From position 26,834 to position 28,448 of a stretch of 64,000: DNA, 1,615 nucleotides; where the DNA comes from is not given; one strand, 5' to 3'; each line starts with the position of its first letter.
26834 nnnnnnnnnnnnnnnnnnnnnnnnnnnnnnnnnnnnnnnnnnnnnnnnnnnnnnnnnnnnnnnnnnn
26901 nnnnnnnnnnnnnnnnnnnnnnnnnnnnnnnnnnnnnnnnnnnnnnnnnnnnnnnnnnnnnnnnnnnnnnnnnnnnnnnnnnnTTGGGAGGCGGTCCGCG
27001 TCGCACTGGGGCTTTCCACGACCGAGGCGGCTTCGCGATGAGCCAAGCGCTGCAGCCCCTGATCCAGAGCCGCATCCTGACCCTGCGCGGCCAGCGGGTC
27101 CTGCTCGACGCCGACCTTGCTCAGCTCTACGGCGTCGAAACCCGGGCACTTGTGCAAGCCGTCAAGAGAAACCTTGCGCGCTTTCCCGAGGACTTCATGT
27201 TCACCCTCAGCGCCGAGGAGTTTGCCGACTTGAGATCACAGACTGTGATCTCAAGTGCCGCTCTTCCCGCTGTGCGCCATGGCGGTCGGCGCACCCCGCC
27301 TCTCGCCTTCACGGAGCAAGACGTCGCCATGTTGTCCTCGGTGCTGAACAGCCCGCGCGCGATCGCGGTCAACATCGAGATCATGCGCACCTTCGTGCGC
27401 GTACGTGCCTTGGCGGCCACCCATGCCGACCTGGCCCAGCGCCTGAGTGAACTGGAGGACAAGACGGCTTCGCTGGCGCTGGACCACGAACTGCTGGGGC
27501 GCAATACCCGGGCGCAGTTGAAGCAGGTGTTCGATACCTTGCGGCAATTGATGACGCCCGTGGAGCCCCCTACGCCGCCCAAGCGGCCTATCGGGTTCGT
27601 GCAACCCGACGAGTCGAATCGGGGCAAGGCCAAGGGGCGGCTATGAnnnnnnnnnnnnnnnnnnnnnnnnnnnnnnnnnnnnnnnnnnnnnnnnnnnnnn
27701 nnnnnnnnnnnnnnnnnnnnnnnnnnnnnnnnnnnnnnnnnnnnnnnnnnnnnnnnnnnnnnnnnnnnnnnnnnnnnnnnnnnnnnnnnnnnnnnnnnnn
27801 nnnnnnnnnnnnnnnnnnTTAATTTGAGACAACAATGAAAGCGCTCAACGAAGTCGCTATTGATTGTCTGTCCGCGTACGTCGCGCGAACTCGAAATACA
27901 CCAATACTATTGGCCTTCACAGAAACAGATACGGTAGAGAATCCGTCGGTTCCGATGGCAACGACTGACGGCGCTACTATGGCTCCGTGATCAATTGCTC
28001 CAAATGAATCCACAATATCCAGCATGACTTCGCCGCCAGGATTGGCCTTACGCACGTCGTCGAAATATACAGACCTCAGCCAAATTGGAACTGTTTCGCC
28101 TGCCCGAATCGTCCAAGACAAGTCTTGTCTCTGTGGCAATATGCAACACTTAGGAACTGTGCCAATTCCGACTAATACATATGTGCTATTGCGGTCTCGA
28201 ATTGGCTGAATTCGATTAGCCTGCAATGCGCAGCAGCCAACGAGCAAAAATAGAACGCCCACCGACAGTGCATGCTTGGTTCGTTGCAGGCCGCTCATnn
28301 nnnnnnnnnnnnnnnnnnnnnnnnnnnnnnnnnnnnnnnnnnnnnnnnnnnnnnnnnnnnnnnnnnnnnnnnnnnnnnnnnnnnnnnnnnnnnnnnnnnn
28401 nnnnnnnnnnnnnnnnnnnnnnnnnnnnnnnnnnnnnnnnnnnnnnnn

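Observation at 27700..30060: AT-rich (~45-50% GC) 2-kb islet with two secreted proteins, wedged between ORF6N and NYN-nuclease genes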

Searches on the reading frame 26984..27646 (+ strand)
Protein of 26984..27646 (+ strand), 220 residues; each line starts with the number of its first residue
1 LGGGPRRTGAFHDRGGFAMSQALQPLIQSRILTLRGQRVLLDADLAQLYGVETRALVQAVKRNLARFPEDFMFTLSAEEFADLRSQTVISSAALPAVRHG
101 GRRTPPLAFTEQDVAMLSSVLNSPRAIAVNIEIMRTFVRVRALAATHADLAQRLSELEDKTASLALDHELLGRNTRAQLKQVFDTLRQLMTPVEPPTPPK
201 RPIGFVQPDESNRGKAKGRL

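Call 4: search_protein_families(library=pfam, proteins=[window:26984-27646:+], max_evalue=0.1)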
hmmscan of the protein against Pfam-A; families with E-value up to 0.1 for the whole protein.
window:26984-27646:+ (220 aa): 1 family
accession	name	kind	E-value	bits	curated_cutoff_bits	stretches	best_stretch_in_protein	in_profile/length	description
PF10543.14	ORF6N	-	1e-30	106.3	27.8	1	30-120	2-86/86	ORF6N domain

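Call 5: search_protein_families(library=ncbifam, proteins=[window:26984-27646:+], max_evalue=1)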
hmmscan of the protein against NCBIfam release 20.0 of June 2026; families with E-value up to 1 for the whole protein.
window:26984-27646:+ (220 aa): 1 family
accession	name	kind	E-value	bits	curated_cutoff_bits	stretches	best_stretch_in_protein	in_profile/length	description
NF033632.1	SLATT_4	domain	0.0098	15.8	55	1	128-192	67-134/154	SLATT domain-containing protein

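Call 6: search_protein_families(library=padloc, proteins=[window:26984-27646:+], max_evalue=1)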
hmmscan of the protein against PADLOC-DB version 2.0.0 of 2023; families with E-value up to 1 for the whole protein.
window:26984-27646:+ (220 aa): 3 families
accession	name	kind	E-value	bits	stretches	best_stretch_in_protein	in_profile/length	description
PDLC04869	PDC-S05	-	4.4e-51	171.9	1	24-188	14-166/306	-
PDLC04856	PDC-S05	-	2.3e-49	165.5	1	24-193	9-165/177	-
PDLC04849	PDC-S05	-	1.5e-34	117.3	1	26-161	9-138/183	-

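Call 7: search_protein_families(library=phrogs, proteins=[window:26984-27646:+], max_evalue=1)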
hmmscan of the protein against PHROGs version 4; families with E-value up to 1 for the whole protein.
window:26984-27646:+ (220 aa): 9 families
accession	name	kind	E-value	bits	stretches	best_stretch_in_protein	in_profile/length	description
phrog_4792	-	transcription regulation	3.1e-27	96.9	1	26-185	12-165/268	anti-repressor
phrog_1760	-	transcription regulation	5.3e-05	24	1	32-132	13-110/232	anti-repressor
phrog_1726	-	transcription regulation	0.0024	18.7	1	32-128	10-106/264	anti-repressor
phrog_2379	-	transcription regulation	0.0031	18.3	1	39-95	20-73/187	anti-repressor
phrog_7755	-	transcription regulation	0.004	17.6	1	31-142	126-230/282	anti-repressor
phrog_8244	-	unknown function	0.028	14.6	1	23-127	10-106/383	-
phrog_26843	-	unknown function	0.069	14.1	1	118-158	7-48/53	-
phrog_11791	-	unknown function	0.089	13.3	1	126-173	70-114/173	-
phrog_1397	-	unknown function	0.25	12.7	0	133-199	49-111/116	-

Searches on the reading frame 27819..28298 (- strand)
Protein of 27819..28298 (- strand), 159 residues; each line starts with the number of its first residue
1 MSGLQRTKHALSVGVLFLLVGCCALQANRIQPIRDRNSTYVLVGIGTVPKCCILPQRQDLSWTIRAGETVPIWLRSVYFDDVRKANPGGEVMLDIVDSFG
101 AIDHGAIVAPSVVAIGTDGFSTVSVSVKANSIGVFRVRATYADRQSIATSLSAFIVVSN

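Call 4: search_protein_families(library=pfam, proteins=[window:27819-28298:-], max_evalue=0.1)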
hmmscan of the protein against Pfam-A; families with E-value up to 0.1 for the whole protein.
window:27819-28298:- (159 aa): 0 families

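Call 5: search_protein_families(library=ncbifam, proteins=[window:27819-28298:-], max_evalue=1)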
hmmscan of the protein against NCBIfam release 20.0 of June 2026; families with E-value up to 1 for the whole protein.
window:27819-28298:- (159 aa): 1 family
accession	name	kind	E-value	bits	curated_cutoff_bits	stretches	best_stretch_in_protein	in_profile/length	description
TIGR03839.1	termin_org_P1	equivalog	0.1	9.9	625.6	1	108-149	460-499/1425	adhesin P1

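Call 6: search_protein_families(library=padloc, proteins=[window:27819-28298:-], max_evalue=1)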
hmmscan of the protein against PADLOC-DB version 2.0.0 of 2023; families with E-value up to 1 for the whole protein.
window:27819-28298:- (159 aa): 0 families

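Call 7: search_protein_families(library=phrogs, proteins=[window:27819-28298:-], max_evalue=1)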
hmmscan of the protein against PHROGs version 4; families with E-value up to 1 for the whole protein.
window:27819-28298:- (159 aa): 1 family
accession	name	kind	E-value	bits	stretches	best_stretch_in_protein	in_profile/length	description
phrog_4924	-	tail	0.05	12.4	1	61-151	293-389/1022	short tail fiber protein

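Call 49: find_homologous_proteins(query=window:27819-28298:-, max_evalue=0.001)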
Query window:27819-28298:-: 172 candidates shared short words with the query, none scored E <= 0.001.

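Call 53: find_homologous_proteins(query=A4, max_evalue=0.001)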
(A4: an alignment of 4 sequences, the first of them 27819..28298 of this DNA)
Query A4 (4 sequences) (159 aa, profile of the alignment): 3 proteins with E <= 0.001 among 7069 candidates.
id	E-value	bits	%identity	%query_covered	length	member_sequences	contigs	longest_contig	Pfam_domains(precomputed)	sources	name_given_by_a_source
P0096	6.0e-69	250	31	85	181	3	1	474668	-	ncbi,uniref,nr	ncbi:hypothetical protein [Burkholderia ambifaria]|uniref:hypothetical protein n=1 Tax=Burkholderia 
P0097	5.9e-38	149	33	85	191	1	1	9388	-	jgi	jgi:hypothetical protein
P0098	1.6e-36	144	32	86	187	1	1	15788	-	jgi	jgi:hypothetical protein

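Call 64: predict_structure(alignment_id=A5)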
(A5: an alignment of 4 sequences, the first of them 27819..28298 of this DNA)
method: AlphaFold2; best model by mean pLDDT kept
length: 159 residues; sequences in the alignment: 4
mean_pLDDT: 67.4   pTM: 0.62
mean pLDDT of the five models: 67.4, 64.9, 64.8, 64.8, 62.2
residues with pLDDT >= 90: 1; 70-90: 84; 50-70: 38; < 50: 36
segments of 3 or more residues with pLDDT < 50: 1-32
pLDDT, mean of each block of 10 residues (from residue 1): 45 43 41 58 72 52 76 80 75 81 81 86 84 81 57 65
secondary structure, 60 per line:
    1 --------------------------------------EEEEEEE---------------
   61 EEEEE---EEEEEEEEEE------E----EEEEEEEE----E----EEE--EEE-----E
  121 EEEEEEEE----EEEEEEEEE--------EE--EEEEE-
elements in order: E39-45 E61-65 E69-78 E90-97 E107-109 E112-114 E120-128 E133-141 E154-158

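Call 77: search_solved_structures(query=A4, max_evalue=10)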
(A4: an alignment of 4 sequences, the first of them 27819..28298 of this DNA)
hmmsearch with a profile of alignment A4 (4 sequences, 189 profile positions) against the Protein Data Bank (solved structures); distinct sequences matched with E-value up to 10: 1.
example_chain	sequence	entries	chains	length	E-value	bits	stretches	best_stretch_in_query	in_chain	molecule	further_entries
9i0y_0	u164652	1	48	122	0.74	12.9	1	119-166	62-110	DUF3992 domain-containing protein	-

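Call 106: list_cluster_members(proteins=[window:27819-28298:-, window:28330-29778:-])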
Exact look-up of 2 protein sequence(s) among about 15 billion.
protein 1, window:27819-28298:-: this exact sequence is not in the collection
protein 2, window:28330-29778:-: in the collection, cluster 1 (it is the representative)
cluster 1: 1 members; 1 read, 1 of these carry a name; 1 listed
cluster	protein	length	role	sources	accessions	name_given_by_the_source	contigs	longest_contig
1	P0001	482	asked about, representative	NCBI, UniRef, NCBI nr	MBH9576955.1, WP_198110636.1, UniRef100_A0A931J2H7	hypothetical protein [Inhella proteolytica] | YARHG domain-containing protein n=1 Tax=Inhella proteolytica TaxID=2795029 ...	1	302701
